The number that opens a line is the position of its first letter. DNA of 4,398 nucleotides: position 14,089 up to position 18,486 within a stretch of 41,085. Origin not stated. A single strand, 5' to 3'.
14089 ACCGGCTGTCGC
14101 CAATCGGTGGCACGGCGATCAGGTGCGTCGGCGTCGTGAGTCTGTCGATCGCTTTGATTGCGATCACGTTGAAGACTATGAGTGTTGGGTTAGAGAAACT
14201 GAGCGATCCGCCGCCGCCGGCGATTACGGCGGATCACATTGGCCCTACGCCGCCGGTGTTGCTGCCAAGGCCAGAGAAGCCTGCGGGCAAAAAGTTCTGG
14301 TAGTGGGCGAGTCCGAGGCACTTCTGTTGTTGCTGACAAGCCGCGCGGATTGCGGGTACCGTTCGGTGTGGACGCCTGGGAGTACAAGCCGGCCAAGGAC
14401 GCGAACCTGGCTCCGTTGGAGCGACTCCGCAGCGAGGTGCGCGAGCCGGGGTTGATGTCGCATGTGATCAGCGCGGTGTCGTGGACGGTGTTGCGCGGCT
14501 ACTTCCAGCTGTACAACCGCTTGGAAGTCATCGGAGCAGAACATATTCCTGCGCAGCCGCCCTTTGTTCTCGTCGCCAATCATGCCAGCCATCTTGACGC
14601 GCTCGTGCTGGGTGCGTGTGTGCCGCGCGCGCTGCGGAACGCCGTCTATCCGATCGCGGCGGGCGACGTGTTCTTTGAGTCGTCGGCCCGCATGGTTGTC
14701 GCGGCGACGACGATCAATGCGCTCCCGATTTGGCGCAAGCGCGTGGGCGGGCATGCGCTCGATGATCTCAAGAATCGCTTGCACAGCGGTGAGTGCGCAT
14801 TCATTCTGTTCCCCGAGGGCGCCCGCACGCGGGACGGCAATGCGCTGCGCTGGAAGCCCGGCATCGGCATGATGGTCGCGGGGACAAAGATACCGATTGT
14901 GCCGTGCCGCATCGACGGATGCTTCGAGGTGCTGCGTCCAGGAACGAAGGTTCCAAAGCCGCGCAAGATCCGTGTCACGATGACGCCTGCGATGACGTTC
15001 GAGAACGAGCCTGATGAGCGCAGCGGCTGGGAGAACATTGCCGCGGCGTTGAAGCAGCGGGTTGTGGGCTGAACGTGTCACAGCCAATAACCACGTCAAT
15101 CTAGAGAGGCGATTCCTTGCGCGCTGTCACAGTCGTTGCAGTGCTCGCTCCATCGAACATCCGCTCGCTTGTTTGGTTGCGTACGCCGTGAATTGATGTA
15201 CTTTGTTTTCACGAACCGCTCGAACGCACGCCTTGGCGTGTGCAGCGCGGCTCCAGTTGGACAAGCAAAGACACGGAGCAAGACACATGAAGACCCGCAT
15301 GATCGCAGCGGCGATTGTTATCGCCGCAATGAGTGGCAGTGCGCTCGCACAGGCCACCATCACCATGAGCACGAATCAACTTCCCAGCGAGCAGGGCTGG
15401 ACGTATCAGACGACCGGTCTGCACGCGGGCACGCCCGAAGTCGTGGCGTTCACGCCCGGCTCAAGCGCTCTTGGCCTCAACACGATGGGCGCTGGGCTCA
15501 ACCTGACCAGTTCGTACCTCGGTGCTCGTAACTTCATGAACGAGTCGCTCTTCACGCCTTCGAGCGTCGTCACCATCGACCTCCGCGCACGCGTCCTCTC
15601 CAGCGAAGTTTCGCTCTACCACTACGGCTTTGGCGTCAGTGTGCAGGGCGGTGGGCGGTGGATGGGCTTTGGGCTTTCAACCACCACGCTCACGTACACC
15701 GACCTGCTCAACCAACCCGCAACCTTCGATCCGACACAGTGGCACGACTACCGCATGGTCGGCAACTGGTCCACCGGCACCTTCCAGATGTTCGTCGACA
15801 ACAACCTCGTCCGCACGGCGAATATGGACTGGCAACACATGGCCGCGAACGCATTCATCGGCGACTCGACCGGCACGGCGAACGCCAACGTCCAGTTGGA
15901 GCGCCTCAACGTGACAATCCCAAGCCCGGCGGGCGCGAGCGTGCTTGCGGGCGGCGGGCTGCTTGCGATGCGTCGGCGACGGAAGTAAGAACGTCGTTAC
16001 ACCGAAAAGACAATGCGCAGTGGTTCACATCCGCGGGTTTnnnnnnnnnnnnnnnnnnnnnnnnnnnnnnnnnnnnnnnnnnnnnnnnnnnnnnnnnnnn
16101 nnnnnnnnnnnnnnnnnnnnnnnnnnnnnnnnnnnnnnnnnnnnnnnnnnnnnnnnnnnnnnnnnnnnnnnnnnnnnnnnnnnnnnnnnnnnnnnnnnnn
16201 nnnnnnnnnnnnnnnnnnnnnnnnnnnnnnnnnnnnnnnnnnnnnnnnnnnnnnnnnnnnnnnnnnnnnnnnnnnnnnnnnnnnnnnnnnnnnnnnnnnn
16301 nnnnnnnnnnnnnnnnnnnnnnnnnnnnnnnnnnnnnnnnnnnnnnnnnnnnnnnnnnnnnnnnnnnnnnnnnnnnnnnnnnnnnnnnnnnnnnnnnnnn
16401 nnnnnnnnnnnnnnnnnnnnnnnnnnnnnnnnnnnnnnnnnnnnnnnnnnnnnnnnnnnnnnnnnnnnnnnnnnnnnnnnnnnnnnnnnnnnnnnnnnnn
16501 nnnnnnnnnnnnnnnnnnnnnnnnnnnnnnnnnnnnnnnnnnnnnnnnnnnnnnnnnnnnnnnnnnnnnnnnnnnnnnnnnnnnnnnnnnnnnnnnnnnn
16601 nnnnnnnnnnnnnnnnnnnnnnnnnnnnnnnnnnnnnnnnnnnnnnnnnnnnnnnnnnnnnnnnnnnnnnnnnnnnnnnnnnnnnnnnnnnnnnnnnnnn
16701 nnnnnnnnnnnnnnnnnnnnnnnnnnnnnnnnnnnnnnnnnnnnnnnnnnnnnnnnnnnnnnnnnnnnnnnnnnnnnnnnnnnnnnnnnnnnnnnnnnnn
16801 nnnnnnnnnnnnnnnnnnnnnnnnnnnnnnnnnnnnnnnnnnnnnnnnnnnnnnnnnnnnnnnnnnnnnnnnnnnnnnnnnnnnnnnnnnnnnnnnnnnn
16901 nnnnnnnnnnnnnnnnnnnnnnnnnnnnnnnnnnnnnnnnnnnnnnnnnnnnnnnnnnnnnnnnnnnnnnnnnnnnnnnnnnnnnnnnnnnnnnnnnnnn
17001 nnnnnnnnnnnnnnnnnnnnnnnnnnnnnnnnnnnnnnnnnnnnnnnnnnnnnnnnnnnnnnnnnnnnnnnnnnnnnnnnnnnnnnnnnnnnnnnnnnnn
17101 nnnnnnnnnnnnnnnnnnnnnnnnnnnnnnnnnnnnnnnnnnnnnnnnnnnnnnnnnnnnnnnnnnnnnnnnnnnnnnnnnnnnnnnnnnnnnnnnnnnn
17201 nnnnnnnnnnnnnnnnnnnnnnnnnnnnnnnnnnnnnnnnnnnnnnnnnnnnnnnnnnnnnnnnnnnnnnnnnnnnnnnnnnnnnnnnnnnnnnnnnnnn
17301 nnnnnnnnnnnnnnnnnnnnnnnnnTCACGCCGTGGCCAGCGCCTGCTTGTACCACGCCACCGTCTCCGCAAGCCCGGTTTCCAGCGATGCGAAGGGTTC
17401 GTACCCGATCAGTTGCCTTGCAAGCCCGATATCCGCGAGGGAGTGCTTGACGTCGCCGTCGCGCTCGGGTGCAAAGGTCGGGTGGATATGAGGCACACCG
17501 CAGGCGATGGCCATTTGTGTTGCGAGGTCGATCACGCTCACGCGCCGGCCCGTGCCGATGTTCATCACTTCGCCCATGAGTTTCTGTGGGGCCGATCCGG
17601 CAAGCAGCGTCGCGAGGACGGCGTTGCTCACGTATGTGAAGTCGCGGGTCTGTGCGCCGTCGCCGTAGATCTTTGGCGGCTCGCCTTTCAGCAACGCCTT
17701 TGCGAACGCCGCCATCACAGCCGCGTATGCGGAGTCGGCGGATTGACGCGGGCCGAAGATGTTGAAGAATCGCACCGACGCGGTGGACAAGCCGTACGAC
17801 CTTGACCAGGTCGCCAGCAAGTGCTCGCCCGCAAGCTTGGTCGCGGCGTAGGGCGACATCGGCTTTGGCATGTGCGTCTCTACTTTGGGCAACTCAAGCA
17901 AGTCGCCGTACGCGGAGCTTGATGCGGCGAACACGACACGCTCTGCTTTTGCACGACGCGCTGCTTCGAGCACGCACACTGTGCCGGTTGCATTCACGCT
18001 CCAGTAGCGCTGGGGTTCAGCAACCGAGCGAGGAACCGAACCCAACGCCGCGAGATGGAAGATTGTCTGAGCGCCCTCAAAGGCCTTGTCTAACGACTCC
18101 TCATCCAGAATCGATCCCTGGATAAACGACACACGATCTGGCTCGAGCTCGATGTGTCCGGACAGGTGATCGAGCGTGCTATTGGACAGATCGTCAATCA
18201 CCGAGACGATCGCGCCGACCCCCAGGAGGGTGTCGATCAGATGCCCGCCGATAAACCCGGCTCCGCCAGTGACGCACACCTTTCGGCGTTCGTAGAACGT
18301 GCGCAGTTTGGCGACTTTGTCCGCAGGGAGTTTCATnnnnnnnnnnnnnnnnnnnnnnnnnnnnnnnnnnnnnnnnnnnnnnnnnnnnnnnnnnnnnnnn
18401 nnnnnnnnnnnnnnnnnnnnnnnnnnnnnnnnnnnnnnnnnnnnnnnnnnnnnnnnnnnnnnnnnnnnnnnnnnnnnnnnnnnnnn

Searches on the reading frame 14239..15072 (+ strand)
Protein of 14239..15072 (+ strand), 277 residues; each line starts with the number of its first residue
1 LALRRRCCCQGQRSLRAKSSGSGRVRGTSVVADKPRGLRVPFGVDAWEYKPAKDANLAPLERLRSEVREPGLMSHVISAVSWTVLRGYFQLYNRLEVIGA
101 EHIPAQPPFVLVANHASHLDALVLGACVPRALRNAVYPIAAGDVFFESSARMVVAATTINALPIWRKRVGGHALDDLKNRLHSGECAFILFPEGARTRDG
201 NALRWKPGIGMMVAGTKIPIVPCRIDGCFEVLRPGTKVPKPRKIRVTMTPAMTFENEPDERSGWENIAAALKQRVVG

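Call 23: search_protein_families(library=pfam, proteins=[window:14239-15072:+], max_evalue=0.001)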
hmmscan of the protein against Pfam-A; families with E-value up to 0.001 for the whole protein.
window:14239-15072:+ (277 aa): 1 family
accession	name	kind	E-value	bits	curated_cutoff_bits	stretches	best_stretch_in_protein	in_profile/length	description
PF01553.26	Acyltransferase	-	1e-22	80.8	23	1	94-225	1-131/132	Acyltransferase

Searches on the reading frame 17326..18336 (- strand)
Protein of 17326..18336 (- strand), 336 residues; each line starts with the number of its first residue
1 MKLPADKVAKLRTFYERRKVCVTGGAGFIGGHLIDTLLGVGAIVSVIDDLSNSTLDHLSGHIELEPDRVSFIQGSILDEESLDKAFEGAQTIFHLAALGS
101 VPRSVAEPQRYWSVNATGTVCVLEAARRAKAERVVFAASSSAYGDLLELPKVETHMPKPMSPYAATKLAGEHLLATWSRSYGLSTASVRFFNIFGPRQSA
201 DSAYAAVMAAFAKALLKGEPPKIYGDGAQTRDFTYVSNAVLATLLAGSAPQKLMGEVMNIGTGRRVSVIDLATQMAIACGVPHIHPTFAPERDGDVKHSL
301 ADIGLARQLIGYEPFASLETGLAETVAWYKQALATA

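Call 23: search_protein_families(library=pfam, proteins=[window:17326-18336:-], max_evalue=0.001)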
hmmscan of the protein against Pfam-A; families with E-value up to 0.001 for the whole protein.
window:17326-18336:- (336 aa): 9 families
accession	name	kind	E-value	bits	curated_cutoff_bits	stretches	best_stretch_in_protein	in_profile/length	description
PF01370.27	Epimerase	-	2.2e-58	197.9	20.9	1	20-261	1-240/240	NAD dependent epimerase/dehydratase family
PF16363.11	GDP_Man_Dehyd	-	3.8e-56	191.4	27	1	22-325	2-332/332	GDP-mannose 4,6 dehydratase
PF01073.25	3Beta_HSD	-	3.7e-24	85.6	22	1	22-248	2-230/280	3-beta hydroxysteroid dehydrogenase/isomerase family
PF02719.21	Polysacc_synt_2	-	6.6e-18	65.3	20.2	1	20-281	1-249/293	Polysaccharide biosynthesis protein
PF07993.18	NAD_binding_4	-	1.2e-10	41.4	20.1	1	22-233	1-248/258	Male sterility protein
PF13460.12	NAD_binding_10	-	9.3e-09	35.8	27.2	1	24-175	1-132/184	NAD(P)H-binding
PF04321.23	RmlD_sub_bind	-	7.5e-08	32.2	27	1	19-279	2-231/287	RmlD substrate binding domain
PF00106.31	adh_short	-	1e-05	25.6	26.6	1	19-181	2-167/195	short chain dehydrogenase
PF05368.20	NmrA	-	1.4e-05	25.3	27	1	18-111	3-79/298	NmrA-like family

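Call 48: search_protein_families(library=ncbifam, proteins=[window:17326-18336:-], max_evalue=0.00001)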
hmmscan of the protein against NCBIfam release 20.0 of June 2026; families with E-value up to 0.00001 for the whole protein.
window:17326-18336:- (336 aa): 27 families (the best 25 are shown)
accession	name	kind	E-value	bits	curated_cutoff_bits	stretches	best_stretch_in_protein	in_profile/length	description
NF011728.1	PRK15181.1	equivalog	8.2e-59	199.3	760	1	18-332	16-340/348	Vi polysaccharide biosynthesis UDP-N-acetylglucosaminuronic acid C-4 epimerase TviC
TIGR01179.1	galE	equivalog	2.2e-49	168.1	262.3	1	19-332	1-328/332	UDP-glucose 4-epimerase GalE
TIGR04180.1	EDH_00030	hypoth_equivalog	3.7e-49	167.4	475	1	20-313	1-293/297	NAD-dependent 4,6-dehydratase LegB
TIGR01181.1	dTDP_gluc_dehyt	equivalog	4.4e-48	164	365.1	1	20-331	2-313/321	dTDP-glucose 4,6-dehydratase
NF007956.0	PRK10675.1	subfamily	9.3e-35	120.3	394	1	19-330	2-330/338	UDP-glucose 4-epimerase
NF007582.0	PRK10217.1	equivalog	9.2e-30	103.9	698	1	18-330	2-332/355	dTDP-glucose 4,6-dehydratase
TIGR02197.1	heptose_epim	equivalog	3.9e-29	101.8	274.6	1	21-331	2-315/316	ADP-glyceromanno-heptose 6-epimerase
NF007490.0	PRK10084.1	subfamily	2.2e-28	99.3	649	1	19-330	2-335/361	dTDP-glucose 4,6-dehydratase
NF043036.1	ErythonDh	equivalog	1.6e-20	73.5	325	1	19-194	2-180/321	D-erythronate dehydrogenase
TIGR02622.1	CDP_4_6_dhtase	equivalog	7.4e-20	71.4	278.45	1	14-333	1-334/352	CDP-glucose 4,6-dehydratase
NF047922.1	GDPFucSynFcl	equivalog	3.7e-17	62.8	500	1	99-332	65-304/308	GDP-L-fucose synthase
NF042422.1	oxyalk_red_OleD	equivalog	6.8e-17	61.8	580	1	19-285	2-256/329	2-alkyl-3-oxoalkanoate reductase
TIGR03466.1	HpnA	hypoth_equivalog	8e-17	61.1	367.65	1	19-146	2-120/327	hopanoid-associated sugar epimerase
NF042423.1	oxyalk_red_Shew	equivalog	5.3e-16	58.6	580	1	18-249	9-223/331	2-alkyl-3-oxoalkanoate reductase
TIGR01472.1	gmd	equivalog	7.2e-15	55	415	1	21-270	4-259/342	GDP-mannose 4,6-dehydratase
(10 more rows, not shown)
